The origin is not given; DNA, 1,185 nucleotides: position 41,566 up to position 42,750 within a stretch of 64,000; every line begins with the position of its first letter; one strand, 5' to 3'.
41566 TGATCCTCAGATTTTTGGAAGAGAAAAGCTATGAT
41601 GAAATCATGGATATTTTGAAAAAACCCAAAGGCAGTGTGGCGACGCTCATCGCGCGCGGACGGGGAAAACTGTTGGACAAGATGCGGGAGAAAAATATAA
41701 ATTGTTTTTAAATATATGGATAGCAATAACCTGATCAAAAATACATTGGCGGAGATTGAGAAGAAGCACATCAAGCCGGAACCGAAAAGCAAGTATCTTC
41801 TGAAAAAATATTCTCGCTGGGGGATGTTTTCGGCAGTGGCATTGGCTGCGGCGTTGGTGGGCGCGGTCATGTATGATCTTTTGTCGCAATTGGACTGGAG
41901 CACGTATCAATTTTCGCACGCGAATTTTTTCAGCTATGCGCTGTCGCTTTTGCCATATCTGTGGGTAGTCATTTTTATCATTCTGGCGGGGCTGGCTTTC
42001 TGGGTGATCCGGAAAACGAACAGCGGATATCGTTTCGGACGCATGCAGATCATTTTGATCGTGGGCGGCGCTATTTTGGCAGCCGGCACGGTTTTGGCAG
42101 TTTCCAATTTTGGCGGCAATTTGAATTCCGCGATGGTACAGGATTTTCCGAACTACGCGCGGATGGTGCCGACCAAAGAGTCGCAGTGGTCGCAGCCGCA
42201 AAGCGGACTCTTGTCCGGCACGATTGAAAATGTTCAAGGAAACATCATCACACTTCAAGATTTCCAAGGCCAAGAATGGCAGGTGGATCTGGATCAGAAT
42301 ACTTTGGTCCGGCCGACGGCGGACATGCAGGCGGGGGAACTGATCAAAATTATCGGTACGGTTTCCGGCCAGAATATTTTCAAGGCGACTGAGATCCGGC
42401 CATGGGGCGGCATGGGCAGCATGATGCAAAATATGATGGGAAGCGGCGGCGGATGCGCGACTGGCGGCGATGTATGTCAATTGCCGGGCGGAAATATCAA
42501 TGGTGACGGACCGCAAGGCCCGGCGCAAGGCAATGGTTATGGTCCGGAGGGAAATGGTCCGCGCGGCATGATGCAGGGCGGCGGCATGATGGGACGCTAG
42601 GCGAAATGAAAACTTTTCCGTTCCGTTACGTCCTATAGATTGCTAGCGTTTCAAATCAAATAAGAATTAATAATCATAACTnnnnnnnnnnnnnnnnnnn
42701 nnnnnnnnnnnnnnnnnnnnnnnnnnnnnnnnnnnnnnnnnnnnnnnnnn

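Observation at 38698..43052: ECF sigma, Met/Gly-rich anti-sigma-like protein and Gly/Tyr-rich secreted protein adjacent to a P-type ATPase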

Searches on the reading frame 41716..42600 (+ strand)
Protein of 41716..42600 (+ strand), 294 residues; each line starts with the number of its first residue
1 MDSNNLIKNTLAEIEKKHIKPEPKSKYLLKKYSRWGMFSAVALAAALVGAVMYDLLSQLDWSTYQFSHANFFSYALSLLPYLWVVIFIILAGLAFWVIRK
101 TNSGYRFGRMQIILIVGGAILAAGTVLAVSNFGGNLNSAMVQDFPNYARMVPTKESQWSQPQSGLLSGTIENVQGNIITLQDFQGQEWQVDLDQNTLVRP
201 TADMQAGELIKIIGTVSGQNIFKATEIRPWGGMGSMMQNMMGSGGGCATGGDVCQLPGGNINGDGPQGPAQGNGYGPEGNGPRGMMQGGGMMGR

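Call 3: search_protein_families(library=pfam, proteins=[window:41716-42600:+], max_evalue=0.01)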
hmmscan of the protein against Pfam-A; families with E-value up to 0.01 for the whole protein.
window:41716-42600:+ (294 aa): 1 family
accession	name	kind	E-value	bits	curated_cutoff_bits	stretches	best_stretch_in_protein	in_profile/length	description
PF04893.22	Yip1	-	0.0016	18.8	28.6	1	33-127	20-113/173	Yip1 domain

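Call 4: search_protein_families(library=ncbifam, proteins=[window:41716-42600:+], max_evalue=0.01)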
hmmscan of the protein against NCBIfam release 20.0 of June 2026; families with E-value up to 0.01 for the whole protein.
window:41716-42600:+ (294 aa): 0 families

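Call 7: find_homologous_proteins(query=window:41716-42600:+, max_evalue=0.001)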
Query window:41716-42600:+ (294 aa): 53 proteins with E <= 0.001 among 8000 candidates.
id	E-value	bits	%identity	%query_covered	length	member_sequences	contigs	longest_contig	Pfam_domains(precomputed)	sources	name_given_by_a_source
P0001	1.0e-194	664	100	100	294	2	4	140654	-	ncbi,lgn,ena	-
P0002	3.1e-78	281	49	77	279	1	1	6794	-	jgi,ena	-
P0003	1.8e-71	259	48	88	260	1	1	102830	-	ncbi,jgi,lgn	ncbi:MAG: hypothetical protein WC858_02435 [Parcubacteria group bacterium]|jgi:hypothetical protein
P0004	5.6e-71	257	49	82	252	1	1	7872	-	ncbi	-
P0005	9.4e-70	253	47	84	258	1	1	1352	-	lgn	-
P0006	3.3e-68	248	49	84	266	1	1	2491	-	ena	-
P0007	2.7e-67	245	45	88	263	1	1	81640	-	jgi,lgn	jgi:hypothetical protein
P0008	1.2e-66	243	46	77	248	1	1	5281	-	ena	-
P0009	2.2e-65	239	45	83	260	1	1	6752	-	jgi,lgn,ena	-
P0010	2.6e-65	239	46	79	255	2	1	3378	-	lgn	-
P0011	5.5e-64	234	45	77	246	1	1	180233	-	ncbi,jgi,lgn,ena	ncbi:MAG: hypothetical protein WCI36_01255 [bacterium]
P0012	5.8e-64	234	48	80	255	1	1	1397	-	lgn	-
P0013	4.2e-63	232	44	86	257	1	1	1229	-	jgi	jgi:hypothetical protein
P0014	8.4e-63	231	45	79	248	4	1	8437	-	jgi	-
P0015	1.9e-62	229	44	77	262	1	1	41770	-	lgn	-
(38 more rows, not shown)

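Call 13: find_related_loci(query=A2, collection=genome_contigs, flank=6000)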
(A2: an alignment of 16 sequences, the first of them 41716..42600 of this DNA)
Query A2 (294 aa) in genome_contigs; peptide patterns used: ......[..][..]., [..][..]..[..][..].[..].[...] (x = any residue, [..] = any of these).
92 stretches matched a pattern; 36 encode a relative of the query (tblastn E <= 1e-3); 34 distinct loci.
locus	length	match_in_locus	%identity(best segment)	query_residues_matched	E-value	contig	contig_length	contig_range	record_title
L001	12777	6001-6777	44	4-260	9e-72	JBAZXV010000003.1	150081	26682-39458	MAG: Parcubacteria group bacterium isolate SO_2017_GW1_64 NODE_810_length_150081_cov_1.574563_OW334_2017, whole genome s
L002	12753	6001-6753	42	2-256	2e-68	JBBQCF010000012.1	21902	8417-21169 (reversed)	MAG: Candidatus Moraniibacteriota bacterium isolate Co_metawrap_1272 Cmw_1272_k141_7072683_length_21902_cov_14.0000, who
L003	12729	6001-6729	44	5-250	1e-66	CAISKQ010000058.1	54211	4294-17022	uncultured bacterium isolate LJ_bin-4100 genome assembly, contig: bin-4100:58/67, whole genome shotgun sequence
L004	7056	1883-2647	47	5-265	1e-66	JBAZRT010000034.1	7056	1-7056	MAG: Parcubacteria group bacterium isolate SO_2017_GW1_154 NODE_40140_length_7056_cov_1.132487_OW334_2017, whole genome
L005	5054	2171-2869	45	4-236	2e-65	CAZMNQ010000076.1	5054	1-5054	MAG TPA_asm: uncultured Bdellovibrionales bacterium isolate SRP118108_co4_325 genome assembly, contig: NODE_20248_length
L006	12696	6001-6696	43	4-234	7e-65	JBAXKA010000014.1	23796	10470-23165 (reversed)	MAG: Candidatus Moraniibacteriota bacterium isolate ELA389 MAG389_14, whole genome shotgun sequence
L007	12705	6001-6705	46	2-235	2e-64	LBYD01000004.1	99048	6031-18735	MAG: Candidatus Moranbacteria bacterium GW2011_GWC2_40_12 UT79_C0004, whole genome shotgun sequence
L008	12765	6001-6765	44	2-250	6e-64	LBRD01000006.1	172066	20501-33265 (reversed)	MAG: Parcubacteria group bacterium GW2011_GWC1_36_108 UR95_C0006, whole genome shotgun sequence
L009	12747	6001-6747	42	4-251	1e-63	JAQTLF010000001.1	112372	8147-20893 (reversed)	MAG: Candidatus Moraniibacteriota bacterium isolate STA_10 NODE_347_length_112372_cov_7.046363_Sandtown_A, whole genome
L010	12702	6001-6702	41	4-236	9e-63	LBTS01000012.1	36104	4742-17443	MAG: Candidatus Moranbacteria bacterium GW2011_GWC2_37_8 US63_C0012, whole genome shotgun sequence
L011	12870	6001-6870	39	4-292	1e-62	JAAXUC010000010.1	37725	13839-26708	MAG: Candidatus Moraniibacteriota bacterium isolate W4_Combined_metabat1_134 W4_Combined_metabat1_134_NODE_196, whole ge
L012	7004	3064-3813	44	7-260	9e-63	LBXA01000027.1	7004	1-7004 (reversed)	MAG: Candidatus Moranbacteria bacterium GW2011_GWA2_39_41 UT50_C0027, whole genome shotgun sequence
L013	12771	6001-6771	40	4-263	2e-62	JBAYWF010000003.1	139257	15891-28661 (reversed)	MAG: Parcubacteria group bacterium isolate SO_2016_LW3_77 scaffold00174_LW162_2016, whole genome shotgun sequence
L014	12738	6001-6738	42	4-246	6e-62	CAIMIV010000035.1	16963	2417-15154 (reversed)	uncultured bacterium isolate MJ-2014-D5_bin-329 genome assembly, contig: bin-329:35/71, whole genome shotgun sequence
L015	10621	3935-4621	45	4-231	3e-61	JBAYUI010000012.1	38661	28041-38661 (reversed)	MAG: Parcubacteria group bacterium isolate SO_2016_LW3_31 scaffold01591_LW162_2016, whole genome shotgun sequence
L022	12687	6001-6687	44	2-230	8e-56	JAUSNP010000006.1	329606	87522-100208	MAG: Candidatus Moraniibacteriota bacterium isolate E19_metabat.bin.91 E19_k141_503813, whole genome shotgun sequence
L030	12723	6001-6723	31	4-239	1e-36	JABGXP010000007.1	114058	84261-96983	MAG: bacterium isolate SI034_bin78 k141_789396, whole genome shotgun sequence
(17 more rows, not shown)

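Call 23: predict_structure(alignment_id=A1)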
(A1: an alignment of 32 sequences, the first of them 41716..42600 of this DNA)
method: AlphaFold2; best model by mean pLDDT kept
length: 294 residues; sequences in the alignment: 32
mean_pLDDT: 82.7   pTM: 0.68
mean pLDDT of the five models: 82.7, 81.7, 81.4, 81.0, 80.6
residues with pLDDT >= 90: 176; 70-90: 54; 50-70: 3; < 50: 61
segments of 3 or more residues with pLDDT < 50: 233-292
pLDDT, mean of each block of 10 residues (from residue 1): 86 89 93 96 97 91 80 84 95 97 93 97 97 93 90 90 96 98 97 96 94 97 96 50 44 46 45 41 44 45
secondary structure, 60 per line:
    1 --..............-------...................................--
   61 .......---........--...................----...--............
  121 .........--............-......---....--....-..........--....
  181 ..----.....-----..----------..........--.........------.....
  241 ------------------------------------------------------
elements in order: H3-16 H24-58 H61-67 H71-78 H81-99 H109-129 H132-143 H145-150 H154-157 E165-174 E177-182 E187-191 E209-218 E221-229 H236-240

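Call 24: search_protein_families(library=pfam, proteins=[L004:2723-3145:+, L022:6825-7247:+, L030:3461-3940:+, L003:2502-3392:+, L003:4199-5374:+, L008:496-1734:+, L012:3871-4176:+, L012:4188-5162:+], max_evalue=1)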
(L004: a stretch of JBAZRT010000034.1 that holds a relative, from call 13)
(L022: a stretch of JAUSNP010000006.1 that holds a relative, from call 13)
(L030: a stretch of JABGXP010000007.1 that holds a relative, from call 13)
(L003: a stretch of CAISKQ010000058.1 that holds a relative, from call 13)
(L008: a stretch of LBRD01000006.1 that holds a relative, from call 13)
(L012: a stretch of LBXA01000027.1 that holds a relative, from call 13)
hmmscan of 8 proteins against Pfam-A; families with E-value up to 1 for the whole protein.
L004:2723-3145:+ (140 aa): 1 family
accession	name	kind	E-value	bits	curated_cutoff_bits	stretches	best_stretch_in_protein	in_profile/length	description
PF13801.11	Metal_resist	-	0.07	13.7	29.2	1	13-97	6-87/125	Heavy-metal resistance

L022:6825-7247:+ (140 aa): 0 families

L030:3461-3940:+ (159 aa): 1 family
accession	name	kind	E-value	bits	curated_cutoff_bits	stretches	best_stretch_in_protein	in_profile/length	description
PF22807.2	TrAA12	-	0.92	8.2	30.9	0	112-156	384-430/463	TrAA12-like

L003:2502-3392:+ (296 aa): 3 families
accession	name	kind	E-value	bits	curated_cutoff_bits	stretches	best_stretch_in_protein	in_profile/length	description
PF11127.14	YgaP-like_TM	-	4.3e-10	40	25.3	1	1-59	1-60/66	Inner membrane protein YgaP-like, transmembrane domain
PF04859.17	DUF641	-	0.082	13.7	27.6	1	221-270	74-122/127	Plant protein of unknown function (DUF641)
PF16918.11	PknG_TPR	-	0.13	11.5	27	1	203-277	42-120/340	Protein kinase G tetratricopeptide repeat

L003:4199-5374:+ (391 aa): 19 families
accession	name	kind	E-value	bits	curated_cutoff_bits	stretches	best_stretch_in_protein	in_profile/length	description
PF12801.12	Fer4_5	-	6.3e-23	80.9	22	2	80-122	5-48/48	4Fe-4S binding domain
PF00037.32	Fer4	-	2e-09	37.3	21.1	2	221-240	2-21/24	4Fe-4S binding domain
PF13237.11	Fer4_10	-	2e-08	34.5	25.5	1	219-265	1-53/53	4Fe-4S dicluster domain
PF13187.11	Fer4_9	-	1.5e-07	31.8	27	2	227-267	2-50/52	4Fe-4S dicluster domain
PF14697.11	Fer4_21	-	1.8e-07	31.6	35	2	199-239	14-53/59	4Fe-4S dicluster domain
PF13183.11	Fer4_8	-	7.5e-06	26.8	27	2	252-283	3-34/68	4Fe-4S dicluster domain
PF12837.12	Fer4_6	-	9.5e-06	25.8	25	2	220-240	2-22/24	4Fe-4S binding domain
PF12838.12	Fer4_7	-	1.2e-05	26.1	27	2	199-240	8-51/52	4Fe-4S dicluster domain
PF12797.12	Fer4_2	-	6.6e-05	23.1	24.5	2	220-239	3-22/22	4Fe-4S binding domain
PF25160.1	LdpA_Fe-S-bd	-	0.00014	22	27.6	1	199-241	9-42/49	LdpA Fe-S cluster-binding domain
PF13484.11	Fer4_16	-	0.00016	22.8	30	2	223-239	49-65/66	4Fe-4S double cluster binding domain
PF17179.9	Fer4_22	-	0.00018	22.7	27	1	212-240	66-94/95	4Fe-4S dicluster domain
PF13746.11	Fer4_18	-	0.00024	21.7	27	1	221-266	55-97/114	4Fe-4S dicluster domain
PF13370.11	Fer4_13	-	0.0039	18.3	24.5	1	224-239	3-18/58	4Fe-4S single cluster domain of Ferredoxin I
PF13534.11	Fer4_17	-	0.007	17.3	22.2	1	225-242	44-61/61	4Fe-4S dicluster domain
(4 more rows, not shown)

L008:496-1734:+ (412 aa): 4 families
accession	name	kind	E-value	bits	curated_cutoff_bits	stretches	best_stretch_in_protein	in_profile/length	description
PF12704.14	MacB_PCD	-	2.3e-35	123.2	27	1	34-251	1-205/207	MacB-like periplasmic core domain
PF02687.27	FtsX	-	4.4e-22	78.8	25.5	1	293-404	2-119/120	FtsX-like permease C-terminal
PF21071.3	LARP1_HEAT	-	0.065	13.8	27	1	315-385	26-94/149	LARP1 HEAT repeat region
PF20485.3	DUF6724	-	0.25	11.6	27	1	294-320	15-41/64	Family of unknown function (DUF6724)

L012:3871-4176:+ (101 aa): 3 families
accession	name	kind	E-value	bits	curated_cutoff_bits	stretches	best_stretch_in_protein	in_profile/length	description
PF13192.12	Thioredoxin_3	-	2.6e-21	75.9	24.8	1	1-75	1-75/76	Thioredoxin domain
PF05768.20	Glrx-like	-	0.0068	17.1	26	1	9-57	9-57/77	Glutaredoxin-like domain (DUF836)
PF22741.1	PTP-NADK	-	0.075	12.9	27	1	36-76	61-100/163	DSP-PTPase phosphatase fused to NAD+ Kinase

L012:4188-5162:+ (324 aa): 1 family
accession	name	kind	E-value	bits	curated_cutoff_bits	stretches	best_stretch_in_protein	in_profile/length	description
PF03773.19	ArsP_1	-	2.7e-77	260.3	32.3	1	27-317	2-293/294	Predicted permease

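Call 29: find_homologous_proteins(query=A3, max_evalue=0.001)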
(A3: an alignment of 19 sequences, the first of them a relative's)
Query A3 (19 sequences) (140 aa, profile of the alignment): 728 proteins with E <= 0.001 among 8000 candidates; the best 120 are listed.
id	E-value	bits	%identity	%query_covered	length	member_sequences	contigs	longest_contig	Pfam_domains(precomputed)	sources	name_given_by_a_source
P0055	9.8e-66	238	100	100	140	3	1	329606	-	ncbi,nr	ncbi:MAG: hypothetical protein Q7T51_03695 [Candidatus Moranbacteria bacterium]|nr:hypothetical prot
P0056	2.4e-65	237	75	100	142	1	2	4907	-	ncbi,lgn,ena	-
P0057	2.8e-65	237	94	100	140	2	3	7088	-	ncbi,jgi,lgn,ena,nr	ncbi:MAG: hypothetical protein UT50_C0027G0004 [Candidatus Moranbacteria bacterium GW2011_GWA2_39_41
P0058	6.0e-65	236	76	100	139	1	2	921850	-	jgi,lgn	jgi:hypothetical protein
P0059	6.4e-65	236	84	100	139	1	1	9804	-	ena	-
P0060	1.5e-64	235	64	99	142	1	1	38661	-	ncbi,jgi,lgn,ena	ncbi:MAG: hypothetical protein WC022_03335 [Parcubacteria group bacterium]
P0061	1.6e-64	234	73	100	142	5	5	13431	-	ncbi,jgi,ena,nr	ncbi:MAG: hypothetical protein COX30_00900 [Candidatus Moranbacteria bacterium CG23_combo_of_CG06-09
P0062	6.3e-64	232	74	100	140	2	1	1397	-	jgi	-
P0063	6.7e-64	232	72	100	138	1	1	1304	-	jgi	jgi:hypothetical protein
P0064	7.7e-64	232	59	100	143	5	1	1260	-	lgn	-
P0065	9.0e-64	232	80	100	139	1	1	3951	-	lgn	-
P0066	1.8e-63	231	63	100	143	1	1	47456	-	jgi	jgi:hypothetical protein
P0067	2.7e-63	230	68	100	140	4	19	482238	-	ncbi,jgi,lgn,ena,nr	ncbi:MAG: hypothetical protein A2374_05675 [Candidatus Moranbacteria bacterium RIFOXYB1_FULL_44_23]|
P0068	4.2e-63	230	66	99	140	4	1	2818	-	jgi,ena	-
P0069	4.5e-63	230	70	85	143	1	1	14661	-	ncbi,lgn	-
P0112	5.6e-60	220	66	100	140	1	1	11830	-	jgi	jgi:Spy/CpxP family protein refolding chaperone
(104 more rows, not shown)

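Call 30: search_solved_structures(query=A3, max_evalue=10, show_alignments=3)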
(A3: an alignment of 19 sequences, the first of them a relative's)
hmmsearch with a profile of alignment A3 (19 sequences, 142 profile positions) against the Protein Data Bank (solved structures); distinct sequences matched with E-value up to 10: 0.

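Call 38: predict_structure(alignment_id=A4)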
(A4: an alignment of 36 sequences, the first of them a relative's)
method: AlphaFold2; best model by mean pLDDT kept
length: 140 residues; sequences in the alignment: 36
mean_pLDDT: 66.2   pTM: 0.49
mean pLDDT of the five models: 66.2, 65.7, 64.6, 64.4, 60.4
residues with pLDDT >= 90: 38; 70-90: 27; 50-70: 22; < 50: 53
segments of 3 or more residues with pLDDT < 50: 1-31, 107-125
pLDDT, mean of each block of 10 residues (from residue 1): 40 40 40 57 87 92 81 93 93 91 63 37 51 61
secondary structure, 60 per line:
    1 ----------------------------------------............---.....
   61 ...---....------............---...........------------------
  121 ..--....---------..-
elements in order: H41-52 H56-63 H67-70 H77-88 H92-102 E125-128

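Call 41: search_protein_families(library=pfam, alignment_id=A4, max_evalue=1)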
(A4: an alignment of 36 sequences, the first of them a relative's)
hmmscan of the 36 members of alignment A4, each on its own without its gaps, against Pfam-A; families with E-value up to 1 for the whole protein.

A. member 1, P0055 (140 aa): 0 families

B. families by the number of members that match (of 36 scanned): 20 families
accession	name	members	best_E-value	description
PF18915.5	DUF5667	10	0.016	Domain of unknown function (DUF5667)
PF04202.18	Mfp-3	6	0.023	Foot protein 3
PF13801.11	Metal_resist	6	0.024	Heavy-metal resistance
PF00404.24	Dockerin_1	6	0.11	Dockerin type I domain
PF22813.1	TcaA_2nd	3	0.0038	TcaA protein second domain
PF02987.21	LEA_4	2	0.017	Late embryogenesis abundant protein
PF13202.12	EF-hand_5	2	0.21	EF hand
PF01006.25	HCV_NS4a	1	0.024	Hepatitis C virus non-structural protein NS4a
PF04069.17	OpuAC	1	0.032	Substrate binding domain of ABC-type glycine betaine transport system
PF11021.13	DUF2613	1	0.039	Protein of unknown function (DUF2613)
PF06990.17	Gal-3-0_sulfotr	1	0.077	Galactose-3-O-sulfotransferase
PF01923.23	Cob_adeno_trans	1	0.094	Cobalamin adenosyltransferase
PF02016.21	Peptidase_S66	1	0.099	LD-carboxypeptidase N-terminal domain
PF09005.15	FUBP_C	1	0.14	Far upstream element-binding protein, C-terminal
PF09888.14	DUF2115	1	0.16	Uncharacterized protein conserved in archaea (DUF2115)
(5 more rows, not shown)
